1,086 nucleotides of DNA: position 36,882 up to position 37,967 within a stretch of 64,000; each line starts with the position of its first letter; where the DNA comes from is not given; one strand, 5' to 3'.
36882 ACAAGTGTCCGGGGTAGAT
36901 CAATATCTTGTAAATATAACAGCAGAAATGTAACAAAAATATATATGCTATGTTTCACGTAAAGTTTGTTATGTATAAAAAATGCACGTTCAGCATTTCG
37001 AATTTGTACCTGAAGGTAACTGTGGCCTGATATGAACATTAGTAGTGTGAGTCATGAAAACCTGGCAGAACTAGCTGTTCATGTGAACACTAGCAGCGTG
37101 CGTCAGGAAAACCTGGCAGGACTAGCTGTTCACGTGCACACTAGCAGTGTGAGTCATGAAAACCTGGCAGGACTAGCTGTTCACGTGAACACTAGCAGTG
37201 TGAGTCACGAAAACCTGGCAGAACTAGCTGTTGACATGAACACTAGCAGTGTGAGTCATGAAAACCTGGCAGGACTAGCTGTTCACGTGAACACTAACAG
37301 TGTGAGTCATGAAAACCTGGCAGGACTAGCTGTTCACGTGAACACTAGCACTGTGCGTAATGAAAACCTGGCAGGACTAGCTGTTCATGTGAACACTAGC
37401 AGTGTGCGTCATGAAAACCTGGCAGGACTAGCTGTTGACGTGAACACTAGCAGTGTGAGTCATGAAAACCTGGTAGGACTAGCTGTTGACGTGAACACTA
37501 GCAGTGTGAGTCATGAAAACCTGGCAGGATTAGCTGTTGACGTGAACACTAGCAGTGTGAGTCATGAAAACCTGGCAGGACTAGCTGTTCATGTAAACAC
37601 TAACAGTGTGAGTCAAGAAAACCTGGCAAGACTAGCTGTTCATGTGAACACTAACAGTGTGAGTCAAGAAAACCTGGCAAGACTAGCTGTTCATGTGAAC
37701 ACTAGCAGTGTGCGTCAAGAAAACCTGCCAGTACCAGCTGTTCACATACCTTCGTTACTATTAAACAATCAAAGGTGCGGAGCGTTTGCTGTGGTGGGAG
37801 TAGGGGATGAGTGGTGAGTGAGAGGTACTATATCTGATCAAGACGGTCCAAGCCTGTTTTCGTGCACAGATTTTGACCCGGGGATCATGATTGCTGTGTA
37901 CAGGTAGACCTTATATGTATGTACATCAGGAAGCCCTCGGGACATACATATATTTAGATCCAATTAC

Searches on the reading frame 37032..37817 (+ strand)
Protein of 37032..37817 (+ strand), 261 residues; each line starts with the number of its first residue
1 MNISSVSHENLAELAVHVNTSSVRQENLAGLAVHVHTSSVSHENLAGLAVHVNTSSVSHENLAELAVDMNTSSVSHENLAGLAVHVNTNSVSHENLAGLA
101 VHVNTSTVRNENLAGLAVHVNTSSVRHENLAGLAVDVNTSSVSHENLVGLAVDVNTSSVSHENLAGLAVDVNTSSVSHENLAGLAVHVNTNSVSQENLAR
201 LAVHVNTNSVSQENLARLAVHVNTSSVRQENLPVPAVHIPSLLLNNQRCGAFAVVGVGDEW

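Call 48: search_protein_families(library=pfam, proteins=[window:37032-37817:+], max_evalue=0.01)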
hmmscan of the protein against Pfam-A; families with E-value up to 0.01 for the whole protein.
window:37032-37817:+ (261 aa): 1 family
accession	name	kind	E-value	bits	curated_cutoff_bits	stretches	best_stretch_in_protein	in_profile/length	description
PF23916.1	TIM-barrel_EndoS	-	0.0018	18.4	27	0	104-144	76-116/238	Endo-beta-N-acetylglucosaminidase EndoS TIM-barrel domain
